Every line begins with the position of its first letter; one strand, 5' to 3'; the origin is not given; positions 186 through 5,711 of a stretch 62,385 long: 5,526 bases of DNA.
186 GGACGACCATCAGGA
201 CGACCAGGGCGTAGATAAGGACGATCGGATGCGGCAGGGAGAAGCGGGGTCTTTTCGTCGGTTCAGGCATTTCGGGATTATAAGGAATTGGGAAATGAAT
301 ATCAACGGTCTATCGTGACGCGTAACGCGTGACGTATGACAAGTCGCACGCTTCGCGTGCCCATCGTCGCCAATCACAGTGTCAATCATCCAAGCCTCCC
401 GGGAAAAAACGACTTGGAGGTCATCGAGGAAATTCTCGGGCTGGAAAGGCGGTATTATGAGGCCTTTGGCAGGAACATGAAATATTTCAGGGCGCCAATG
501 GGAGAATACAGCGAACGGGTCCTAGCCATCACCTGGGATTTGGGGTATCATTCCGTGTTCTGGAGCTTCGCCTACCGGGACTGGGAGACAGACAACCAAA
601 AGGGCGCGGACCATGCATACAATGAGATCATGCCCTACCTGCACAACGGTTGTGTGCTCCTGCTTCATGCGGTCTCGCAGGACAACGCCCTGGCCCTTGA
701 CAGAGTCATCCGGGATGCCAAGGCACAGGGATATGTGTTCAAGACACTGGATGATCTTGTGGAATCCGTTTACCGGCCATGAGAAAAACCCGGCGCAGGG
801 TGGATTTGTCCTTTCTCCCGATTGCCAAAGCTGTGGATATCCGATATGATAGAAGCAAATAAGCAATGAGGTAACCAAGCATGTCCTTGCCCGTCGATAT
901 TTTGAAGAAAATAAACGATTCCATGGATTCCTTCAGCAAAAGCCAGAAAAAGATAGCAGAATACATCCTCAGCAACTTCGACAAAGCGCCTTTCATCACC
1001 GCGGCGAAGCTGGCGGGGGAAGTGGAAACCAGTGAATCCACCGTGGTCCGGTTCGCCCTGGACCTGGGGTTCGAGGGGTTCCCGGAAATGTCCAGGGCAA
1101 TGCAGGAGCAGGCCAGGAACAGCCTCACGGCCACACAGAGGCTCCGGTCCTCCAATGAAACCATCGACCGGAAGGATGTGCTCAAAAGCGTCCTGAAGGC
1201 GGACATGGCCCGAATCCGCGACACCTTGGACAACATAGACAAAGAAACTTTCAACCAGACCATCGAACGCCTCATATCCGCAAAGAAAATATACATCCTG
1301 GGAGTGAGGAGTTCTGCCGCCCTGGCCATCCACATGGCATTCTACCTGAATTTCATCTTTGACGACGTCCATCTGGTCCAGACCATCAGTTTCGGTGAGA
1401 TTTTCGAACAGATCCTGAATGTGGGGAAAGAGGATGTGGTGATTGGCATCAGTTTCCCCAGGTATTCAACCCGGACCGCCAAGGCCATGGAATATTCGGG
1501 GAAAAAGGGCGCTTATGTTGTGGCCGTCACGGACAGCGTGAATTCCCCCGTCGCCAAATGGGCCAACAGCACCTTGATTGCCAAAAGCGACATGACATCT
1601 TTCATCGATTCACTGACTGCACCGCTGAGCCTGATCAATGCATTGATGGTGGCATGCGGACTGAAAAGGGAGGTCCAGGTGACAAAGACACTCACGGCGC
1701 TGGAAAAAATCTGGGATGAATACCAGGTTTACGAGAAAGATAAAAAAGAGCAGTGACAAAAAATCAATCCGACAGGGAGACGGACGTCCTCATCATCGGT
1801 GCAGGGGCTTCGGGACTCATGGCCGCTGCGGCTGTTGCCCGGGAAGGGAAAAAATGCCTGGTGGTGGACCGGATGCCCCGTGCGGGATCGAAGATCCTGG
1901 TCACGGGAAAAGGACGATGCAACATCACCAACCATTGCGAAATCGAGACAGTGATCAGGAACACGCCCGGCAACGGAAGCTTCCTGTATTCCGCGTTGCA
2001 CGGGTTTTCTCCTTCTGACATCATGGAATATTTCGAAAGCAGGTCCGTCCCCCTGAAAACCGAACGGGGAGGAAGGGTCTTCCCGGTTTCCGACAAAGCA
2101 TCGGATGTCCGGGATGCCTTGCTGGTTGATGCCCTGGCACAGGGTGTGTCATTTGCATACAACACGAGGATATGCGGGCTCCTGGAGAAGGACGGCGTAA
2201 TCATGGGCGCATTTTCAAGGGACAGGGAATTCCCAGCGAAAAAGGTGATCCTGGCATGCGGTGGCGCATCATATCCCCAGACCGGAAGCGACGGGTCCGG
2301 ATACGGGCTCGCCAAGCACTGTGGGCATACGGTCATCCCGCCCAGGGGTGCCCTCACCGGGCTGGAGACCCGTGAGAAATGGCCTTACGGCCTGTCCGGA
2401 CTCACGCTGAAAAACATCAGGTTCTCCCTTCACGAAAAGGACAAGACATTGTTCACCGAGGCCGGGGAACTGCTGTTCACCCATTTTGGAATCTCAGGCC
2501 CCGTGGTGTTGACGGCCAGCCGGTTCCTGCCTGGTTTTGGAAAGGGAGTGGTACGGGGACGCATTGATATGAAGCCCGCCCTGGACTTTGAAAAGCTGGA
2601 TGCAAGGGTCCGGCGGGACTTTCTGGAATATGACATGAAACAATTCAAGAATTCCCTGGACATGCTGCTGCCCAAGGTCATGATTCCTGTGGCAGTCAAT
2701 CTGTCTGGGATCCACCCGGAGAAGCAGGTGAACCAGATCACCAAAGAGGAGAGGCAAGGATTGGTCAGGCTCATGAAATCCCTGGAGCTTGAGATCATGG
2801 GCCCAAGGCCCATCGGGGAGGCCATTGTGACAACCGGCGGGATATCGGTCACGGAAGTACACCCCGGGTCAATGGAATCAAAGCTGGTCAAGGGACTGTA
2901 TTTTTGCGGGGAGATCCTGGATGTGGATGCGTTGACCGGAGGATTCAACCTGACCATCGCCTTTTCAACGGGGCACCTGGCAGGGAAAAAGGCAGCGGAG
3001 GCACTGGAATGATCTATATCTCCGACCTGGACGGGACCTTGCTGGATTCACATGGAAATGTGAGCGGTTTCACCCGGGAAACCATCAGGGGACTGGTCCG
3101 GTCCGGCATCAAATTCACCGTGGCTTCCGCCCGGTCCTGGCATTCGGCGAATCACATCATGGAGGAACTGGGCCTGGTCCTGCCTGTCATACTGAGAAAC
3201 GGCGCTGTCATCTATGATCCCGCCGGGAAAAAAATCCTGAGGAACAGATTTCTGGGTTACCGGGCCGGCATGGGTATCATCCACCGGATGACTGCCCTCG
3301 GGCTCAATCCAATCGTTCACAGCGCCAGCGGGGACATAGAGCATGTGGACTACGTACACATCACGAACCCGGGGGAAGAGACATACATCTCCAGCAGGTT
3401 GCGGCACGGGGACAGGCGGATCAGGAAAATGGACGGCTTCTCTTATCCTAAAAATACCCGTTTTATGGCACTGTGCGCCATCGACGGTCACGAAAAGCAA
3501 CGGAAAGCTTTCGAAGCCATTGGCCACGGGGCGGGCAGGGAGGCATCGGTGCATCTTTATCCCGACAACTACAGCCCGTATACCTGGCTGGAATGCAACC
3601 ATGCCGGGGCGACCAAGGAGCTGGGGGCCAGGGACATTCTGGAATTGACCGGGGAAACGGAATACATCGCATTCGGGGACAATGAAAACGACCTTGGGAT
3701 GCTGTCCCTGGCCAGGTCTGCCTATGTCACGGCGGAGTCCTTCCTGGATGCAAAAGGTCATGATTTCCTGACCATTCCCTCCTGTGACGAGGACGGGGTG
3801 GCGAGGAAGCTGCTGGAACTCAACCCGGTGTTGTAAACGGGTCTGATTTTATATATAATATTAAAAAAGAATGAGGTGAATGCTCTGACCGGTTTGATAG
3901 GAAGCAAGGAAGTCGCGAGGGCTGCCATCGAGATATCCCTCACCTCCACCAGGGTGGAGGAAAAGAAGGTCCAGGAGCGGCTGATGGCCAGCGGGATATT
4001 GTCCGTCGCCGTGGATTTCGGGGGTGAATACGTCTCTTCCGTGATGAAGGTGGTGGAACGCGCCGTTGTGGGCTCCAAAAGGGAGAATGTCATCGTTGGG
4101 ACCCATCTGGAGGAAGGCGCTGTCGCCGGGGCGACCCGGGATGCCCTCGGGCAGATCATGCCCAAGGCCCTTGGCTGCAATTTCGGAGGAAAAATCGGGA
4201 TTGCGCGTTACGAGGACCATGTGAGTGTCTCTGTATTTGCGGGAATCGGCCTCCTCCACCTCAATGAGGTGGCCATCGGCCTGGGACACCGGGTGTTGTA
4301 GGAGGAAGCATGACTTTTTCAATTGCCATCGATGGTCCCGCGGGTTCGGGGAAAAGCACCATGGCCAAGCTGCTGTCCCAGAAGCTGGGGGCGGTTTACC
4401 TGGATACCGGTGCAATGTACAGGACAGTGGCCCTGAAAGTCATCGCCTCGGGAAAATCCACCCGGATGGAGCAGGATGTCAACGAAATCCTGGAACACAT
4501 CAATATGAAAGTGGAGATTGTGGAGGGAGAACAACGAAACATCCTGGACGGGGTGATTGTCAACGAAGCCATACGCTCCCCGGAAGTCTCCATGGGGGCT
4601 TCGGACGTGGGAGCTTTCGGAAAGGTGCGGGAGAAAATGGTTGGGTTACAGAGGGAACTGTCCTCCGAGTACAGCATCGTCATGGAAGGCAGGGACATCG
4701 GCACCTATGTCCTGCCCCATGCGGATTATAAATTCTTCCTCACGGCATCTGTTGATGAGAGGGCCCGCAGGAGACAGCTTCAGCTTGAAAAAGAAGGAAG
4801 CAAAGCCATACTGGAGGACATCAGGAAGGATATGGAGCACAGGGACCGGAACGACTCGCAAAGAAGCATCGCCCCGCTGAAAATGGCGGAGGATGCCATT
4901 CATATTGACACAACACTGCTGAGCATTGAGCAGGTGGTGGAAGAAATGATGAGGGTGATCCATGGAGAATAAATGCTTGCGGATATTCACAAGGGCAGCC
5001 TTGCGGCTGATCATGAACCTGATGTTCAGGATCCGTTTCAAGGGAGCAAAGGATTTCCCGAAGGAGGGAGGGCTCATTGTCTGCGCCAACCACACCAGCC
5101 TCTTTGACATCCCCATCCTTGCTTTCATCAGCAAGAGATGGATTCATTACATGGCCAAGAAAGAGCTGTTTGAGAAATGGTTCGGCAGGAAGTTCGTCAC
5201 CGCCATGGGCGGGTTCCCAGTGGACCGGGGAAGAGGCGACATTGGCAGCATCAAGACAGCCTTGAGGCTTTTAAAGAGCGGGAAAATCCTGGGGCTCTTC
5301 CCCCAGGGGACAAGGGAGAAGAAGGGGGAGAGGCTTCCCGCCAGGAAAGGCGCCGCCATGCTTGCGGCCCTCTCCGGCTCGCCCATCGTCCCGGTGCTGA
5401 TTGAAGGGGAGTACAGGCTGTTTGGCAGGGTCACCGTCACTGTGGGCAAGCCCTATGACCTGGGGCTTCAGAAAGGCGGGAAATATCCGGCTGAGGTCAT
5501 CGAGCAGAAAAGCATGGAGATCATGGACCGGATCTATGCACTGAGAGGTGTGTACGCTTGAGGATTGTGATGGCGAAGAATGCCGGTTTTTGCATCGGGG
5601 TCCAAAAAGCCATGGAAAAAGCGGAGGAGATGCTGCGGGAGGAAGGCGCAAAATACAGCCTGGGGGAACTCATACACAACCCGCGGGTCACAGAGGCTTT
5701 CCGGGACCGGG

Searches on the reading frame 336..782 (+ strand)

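Call 37: search_protein_families(library=pfam, proteins=[window:336-782:+])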
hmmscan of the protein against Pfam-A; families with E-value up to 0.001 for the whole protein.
window:336-782:+ (148 aa): 1 family
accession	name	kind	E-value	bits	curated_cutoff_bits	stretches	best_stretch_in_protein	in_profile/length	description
PF01522.26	Polysacc_deac_1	-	2.5e-11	44.1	23.1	1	11-73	61-123/124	Polysaccharide deacetylase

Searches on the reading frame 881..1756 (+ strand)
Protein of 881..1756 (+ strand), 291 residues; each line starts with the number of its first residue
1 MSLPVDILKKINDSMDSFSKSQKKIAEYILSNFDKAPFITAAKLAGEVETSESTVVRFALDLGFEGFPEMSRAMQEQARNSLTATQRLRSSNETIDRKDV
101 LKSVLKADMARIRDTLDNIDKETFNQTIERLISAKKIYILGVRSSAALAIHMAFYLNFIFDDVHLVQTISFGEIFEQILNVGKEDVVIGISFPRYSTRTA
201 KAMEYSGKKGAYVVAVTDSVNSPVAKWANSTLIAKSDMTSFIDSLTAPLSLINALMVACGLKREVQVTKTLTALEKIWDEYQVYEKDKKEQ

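Call 37: search_protein_families(library=pfam, proteins=[window:881-1756:+])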
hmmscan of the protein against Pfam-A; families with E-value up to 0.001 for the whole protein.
window:881-1756:+ (291 aa): 2 families
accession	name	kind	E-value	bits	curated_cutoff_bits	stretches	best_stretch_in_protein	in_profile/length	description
PF01380.27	SIS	-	1.4e-19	70.6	25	1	131-258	2-131/131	SIS domain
PF01418.23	HTH_6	-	1.3e-16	60.8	28.3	1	7-77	3-73/77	Helix-turn-helix domain, rpiR family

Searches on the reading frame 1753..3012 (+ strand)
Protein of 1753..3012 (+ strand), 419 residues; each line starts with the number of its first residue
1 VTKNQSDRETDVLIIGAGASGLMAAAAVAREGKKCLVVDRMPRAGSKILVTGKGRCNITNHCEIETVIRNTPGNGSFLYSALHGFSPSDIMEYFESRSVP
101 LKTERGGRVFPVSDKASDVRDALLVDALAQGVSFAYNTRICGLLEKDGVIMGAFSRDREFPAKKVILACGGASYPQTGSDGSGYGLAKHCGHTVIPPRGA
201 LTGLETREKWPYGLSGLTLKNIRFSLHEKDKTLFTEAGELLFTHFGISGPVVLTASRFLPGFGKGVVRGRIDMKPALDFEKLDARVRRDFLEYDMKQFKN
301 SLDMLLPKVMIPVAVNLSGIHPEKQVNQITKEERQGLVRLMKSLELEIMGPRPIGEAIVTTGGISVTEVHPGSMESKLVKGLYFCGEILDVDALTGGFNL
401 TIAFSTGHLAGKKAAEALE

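Call 37: search_protein_families(library=pfam, proteins=[window:1753-3012:+])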
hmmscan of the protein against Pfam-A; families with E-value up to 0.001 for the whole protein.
window:1753-3012:+ (419 aa): 11 families
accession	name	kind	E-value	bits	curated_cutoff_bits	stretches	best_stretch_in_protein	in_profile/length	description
PF03486.20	HI0933_like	-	3.2e-82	276.1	50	1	11-412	2-243/244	HI0933-like protein Rossmann domain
PF22780.1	HI0933_like_1st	-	2.2e-30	106.1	27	1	200-359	3-165/165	HI0933-like protein barrel and H2TH domain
PF00890.30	FAD_binding_2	-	2.3e-12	47.3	20.4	1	11-47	1-37/414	FAD binding domain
PF01266.30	DAO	-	2.3e-09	37.7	27.9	1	11-45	1-35/353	FAD dependent oxidoreductase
PF01494.25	FAD_binding_3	-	7.6e-07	29.1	22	1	9-43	1-35/349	FAD binding domain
PF13450.12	NAD_binding_8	-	2e-06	28.4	21.9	1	14-45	1-32/68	NAD(P)-binding Rossmann-like domain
PF12831.13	FAD_oxidored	-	2.1e-06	27.7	27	1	11-45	1-35/416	FAD dependent oxidoreductase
PF01134.28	GIDA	-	3.4e-06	26.8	22.1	0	11-38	1-28/391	Glucose inhibited division protein A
PF07992.20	Pyr_redox_2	-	3.5e-06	27.1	26.1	1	11-182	2-119/291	Pyridine nucleotide-disulphide oxidoreductase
PF01946.23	Thi4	-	0.00017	21.3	26.2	1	8-44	16-53/235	Thi4 family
PF00070.33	Pyr_redox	-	0.00033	21.5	22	0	12-44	2-34/82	Pyridine nucleotide-disulphide oxidoreductase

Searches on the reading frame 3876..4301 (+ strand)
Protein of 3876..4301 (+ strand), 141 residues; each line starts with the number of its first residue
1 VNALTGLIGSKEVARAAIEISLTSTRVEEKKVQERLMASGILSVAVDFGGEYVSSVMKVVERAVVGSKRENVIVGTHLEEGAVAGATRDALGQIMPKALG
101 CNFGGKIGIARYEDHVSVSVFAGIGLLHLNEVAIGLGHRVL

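Call 37: search_protein_families(library=pfam, proteins=[window:3876-4301:+])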
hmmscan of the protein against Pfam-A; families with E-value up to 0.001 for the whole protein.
window:3876-4301:+ (141 aa): 1 family
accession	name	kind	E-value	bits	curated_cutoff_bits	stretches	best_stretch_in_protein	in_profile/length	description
PF09021.16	HutP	-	3.9e-43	147.2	25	1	13-139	1-128/128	HutP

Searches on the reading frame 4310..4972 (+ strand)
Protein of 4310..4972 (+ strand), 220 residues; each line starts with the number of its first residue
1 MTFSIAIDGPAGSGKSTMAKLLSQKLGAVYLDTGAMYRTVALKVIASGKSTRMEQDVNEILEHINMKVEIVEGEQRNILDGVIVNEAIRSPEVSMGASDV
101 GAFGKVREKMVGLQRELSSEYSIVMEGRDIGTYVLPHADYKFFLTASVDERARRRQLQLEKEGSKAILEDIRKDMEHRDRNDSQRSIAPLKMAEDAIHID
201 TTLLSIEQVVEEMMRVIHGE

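Call 37: search_protein_families(library=pfam, proteins=[window:4310-4972:+])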
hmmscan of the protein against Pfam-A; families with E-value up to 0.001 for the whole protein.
window:4310-4972:+ (220 aa): 6 families
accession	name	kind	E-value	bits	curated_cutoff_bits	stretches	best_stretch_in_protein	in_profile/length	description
PF02224.24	Cytidylate_kin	-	2e-69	233.9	26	1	5-218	1-210/211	Cytidylate kinase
PF13189.12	Cytidylate_kin2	-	3.8e-09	37.4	28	1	5-181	2-149/176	Cytidylate kinase-like family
PF13238.12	AAA_18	-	1.2e-07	32.7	29.4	1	5-165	1-118/128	AAA domain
PF13207.12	AAA_17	-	5e-05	24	27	1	9-85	2-82/136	AAA domain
PF13671.12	AAA_33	-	0.00011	23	27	1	8-64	5-62/143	AAA domain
PF01712.25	dNK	-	0.00028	21.1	27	0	5-28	1-24/203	Deoxynucleoside kinase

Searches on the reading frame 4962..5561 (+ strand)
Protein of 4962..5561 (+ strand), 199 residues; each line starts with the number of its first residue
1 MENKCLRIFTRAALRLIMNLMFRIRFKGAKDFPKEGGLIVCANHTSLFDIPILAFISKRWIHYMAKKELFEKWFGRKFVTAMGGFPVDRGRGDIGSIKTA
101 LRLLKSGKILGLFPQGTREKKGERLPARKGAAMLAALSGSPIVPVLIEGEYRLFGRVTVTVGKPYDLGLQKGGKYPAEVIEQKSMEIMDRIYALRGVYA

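Call 37: search_protein_families(library=pfam, proteins=[window:4962-5561:+])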
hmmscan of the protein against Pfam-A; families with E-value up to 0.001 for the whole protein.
window:4962-5561:+ (199 aa): 1 family
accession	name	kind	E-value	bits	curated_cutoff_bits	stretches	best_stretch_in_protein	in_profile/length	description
PF01553.26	Acyltransferase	-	5.1e-27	94.7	23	1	23-147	1-131/132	Acyltransferase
